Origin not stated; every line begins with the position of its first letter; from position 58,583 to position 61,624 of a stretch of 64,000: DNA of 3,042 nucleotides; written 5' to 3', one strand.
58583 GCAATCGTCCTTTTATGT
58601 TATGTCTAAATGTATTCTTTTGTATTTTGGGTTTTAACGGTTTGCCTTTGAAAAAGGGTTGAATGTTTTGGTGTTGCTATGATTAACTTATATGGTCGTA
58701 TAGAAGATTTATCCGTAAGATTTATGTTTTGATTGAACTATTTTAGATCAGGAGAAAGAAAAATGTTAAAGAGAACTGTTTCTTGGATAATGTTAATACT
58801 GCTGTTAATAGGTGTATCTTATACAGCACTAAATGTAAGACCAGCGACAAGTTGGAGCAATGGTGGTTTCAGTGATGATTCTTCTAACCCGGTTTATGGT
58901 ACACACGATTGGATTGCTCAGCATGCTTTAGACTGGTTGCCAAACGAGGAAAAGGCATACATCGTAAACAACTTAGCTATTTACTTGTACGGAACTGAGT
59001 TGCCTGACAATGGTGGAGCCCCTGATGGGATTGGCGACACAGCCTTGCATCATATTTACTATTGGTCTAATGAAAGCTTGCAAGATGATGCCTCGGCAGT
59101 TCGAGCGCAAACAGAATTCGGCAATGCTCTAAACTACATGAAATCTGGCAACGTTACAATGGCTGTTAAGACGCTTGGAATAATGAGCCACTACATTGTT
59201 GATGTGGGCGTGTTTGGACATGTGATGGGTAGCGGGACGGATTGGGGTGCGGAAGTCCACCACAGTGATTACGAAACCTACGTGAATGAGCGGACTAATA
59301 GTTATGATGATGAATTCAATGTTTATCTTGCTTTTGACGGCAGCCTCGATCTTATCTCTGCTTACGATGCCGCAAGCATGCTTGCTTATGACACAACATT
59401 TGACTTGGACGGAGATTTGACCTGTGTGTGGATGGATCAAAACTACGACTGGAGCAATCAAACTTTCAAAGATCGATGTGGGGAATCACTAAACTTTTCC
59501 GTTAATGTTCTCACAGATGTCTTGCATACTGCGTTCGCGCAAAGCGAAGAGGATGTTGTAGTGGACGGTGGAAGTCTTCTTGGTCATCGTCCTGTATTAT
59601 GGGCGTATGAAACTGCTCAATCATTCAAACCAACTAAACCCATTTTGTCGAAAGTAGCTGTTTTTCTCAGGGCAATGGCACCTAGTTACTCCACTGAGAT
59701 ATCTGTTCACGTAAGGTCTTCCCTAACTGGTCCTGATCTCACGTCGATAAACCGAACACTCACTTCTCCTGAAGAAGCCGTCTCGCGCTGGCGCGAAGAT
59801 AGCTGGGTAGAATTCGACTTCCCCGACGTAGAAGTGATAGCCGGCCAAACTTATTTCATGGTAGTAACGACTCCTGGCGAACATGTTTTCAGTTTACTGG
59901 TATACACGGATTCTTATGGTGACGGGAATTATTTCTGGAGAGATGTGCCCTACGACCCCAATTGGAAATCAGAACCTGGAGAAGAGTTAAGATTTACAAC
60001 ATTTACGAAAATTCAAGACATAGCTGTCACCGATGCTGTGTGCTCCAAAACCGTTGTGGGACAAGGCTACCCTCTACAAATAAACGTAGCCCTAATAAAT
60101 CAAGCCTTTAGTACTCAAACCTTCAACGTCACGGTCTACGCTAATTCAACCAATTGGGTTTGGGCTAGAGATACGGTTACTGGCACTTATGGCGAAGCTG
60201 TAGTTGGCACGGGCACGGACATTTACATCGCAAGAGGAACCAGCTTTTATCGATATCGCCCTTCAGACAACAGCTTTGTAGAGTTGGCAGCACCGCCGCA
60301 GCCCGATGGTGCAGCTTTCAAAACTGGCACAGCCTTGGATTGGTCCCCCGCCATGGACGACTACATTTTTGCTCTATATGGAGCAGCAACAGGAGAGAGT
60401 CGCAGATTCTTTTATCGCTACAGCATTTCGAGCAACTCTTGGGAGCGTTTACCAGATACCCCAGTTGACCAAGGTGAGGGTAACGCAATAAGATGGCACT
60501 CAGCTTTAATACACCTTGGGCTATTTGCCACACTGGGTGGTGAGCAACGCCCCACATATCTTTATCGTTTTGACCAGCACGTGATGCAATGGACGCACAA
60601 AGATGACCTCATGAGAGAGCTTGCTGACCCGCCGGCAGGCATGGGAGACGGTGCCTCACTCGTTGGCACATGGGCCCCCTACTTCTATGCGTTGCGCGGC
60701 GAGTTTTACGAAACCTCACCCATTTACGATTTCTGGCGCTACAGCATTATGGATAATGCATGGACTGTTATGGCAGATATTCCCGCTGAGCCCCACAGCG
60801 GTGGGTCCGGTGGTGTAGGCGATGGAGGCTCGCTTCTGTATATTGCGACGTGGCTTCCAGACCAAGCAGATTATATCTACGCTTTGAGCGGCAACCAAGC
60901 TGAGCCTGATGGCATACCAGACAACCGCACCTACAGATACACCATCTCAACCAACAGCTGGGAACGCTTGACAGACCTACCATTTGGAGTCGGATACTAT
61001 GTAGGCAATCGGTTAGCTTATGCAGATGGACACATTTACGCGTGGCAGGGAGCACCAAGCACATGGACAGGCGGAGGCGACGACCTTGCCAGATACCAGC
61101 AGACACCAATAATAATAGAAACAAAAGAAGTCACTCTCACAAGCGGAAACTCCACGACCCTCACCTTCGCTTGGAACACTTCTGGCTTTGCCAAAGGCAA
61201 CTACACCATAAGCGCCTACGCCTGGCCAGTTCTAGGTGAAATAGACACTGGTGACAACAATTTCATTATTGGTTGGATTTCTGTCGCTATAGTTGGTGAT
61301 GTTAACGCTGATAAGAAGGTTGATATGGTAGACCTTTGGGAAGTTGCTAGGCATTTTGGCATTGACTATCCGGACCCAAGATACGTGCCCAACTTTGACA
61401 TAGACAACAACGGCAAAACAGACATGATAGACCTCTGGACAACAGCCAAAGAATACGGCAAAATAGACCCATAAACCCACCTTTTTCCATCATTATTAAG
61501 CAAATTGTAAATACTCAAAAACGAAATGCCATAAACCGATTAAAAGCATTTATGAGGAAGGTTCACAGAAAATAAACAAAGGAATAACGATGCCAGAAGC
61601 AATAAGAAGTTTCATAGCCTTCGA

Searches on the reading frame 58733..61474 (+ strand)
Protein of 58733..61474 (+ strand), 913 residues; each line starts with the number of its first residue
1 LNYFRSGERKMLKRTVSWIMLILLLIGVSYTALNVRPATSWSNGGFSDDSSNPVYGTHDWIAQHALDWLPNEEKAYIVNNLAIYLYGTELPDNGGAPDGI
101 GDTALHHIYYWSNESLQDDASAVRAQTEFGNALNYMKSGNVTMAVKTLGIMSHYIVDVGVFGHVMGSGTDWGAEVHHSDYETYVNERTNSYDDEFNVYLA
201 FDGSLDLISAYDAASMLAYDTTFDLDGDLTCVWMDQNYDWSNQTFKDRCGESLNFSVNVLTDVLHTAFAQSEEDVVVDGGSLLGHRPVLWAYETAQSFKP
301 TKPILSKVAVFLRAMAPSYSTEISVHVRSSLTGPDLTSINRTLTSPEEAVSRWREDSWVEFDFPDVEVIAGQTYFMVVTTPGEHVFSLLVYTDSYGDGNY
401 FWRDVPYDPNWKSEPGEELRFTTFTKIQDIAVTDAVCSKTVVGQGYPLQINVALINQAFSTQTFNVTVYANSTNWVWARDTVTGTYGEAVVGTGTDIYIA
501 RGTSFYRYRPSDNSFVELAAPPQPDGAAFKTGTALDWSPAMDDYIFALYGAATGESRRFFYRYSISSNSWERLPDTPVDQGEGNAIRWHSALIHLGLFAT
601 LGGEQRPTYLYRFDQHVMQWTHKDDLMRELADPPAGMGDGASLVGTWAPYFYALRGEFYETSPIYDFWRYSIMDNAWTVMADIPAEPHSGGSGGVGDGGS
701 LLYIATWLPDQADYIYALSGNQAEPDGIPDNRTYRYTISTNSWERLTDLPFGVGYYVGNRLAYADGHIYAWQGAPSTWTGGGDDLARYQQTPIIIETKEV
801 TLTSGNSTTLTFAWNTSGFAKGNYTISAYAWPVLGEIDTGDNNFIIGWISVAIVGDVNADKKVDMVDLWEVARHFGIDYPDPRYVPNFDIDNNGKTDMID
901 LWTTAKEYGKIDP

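Call 14: search_protein_families(library=pfam, proteins=[window:58733-61474:+], max_evalue=0.01)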
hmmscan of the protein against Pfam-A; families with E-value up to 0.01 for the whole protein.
window:58733-61474:+ (913 aa): 7 families
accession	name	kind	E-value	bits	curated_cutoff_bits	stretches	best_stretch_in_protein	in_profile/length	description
PF13964.12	Kelch_6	-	1.7e-11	44.1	25.3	0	713-751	12-48/50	Kelch motif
PF13418.12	Kelch_4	-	5.9e-08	33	21.6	0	731-750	29-48/49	Galactose oxidase, central domain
PF00404.24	Dockerin_1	-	2.5e-07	31.2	22.9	1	855-901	2-49/57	Dockerin type I domain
PF13415.12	Kelch_3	-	2.6e-07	31.1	22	1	713-750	2-37/48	Galactose oxidase, central domain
PF00882.24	Zn_dep_PLPC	-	5.5e-07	30.1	26.8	1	57-188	1-124/167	Zinc dependent phospholipase C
PF01344.31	Kelch_1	-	7.2e-06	25.9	20.1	0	728-750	24-46/46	Kelch motif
PF07646.21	Kelch_2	-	0.0035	17.7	21.3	0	553-577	24-48/48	Kelch motif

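Call 42: search_protein_families(library=ncbifam, proteins=[window:58733-61474:+], max_evalue=1)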
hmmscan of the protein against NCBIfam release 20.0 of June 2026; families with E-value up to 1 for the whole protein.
window:58733-61474:+ (913 aa): 2 families
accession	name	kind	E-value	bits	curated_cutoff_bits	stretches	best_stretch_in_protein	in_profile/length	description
TIGR03548.1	mutarot_permut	subfamily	4e-05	22.9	243.2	1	540-626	121-204/323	cyclically-permuted mutarotase family protein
NF041520.1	flexitail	domain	0.047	14.5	40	1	856-912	37-91/107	flexitail domain-containing putative surface protein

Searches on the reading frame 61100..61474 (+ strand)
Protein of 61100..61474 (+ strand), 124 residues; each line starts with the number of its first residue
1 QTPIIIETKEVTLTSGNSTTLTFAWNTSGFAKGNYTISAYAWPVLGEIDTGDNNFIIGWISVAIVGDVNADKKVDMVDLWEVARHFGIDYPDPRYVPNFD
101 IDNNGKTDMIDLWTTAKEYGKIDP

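Call 38: search_protein_families(library=pfam, proteins=[window:61100-61474:+], max_evalue=1)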
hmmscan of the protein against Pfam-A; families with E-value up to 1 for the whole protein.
window:61100-61474:+ (124 aa): 5 families
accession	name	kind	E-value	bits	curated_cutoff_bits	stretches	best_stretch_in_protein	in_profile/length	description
PF00404.24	Dockerin_1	-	1.6e-08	35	22.9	1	66-112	2-49/57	Dockerin type I domain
PF17957.7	Big_7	-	0.078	14.1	24.1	1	12-39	43-70/70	Bacterial Ig domain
PF07705.17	CARDB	-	0.11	13.1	22.7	1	12-41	56-83/101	CARDB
PF12690.13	BsuPI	-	0.13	12.7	22.9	1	9-40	64-95/101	Intracellular proteinase inhibitor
PF18080.7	Gal_mutarotas_3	-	0.14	12.6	27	1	58-75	223-240/241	Galactose mutarotase-like fold domain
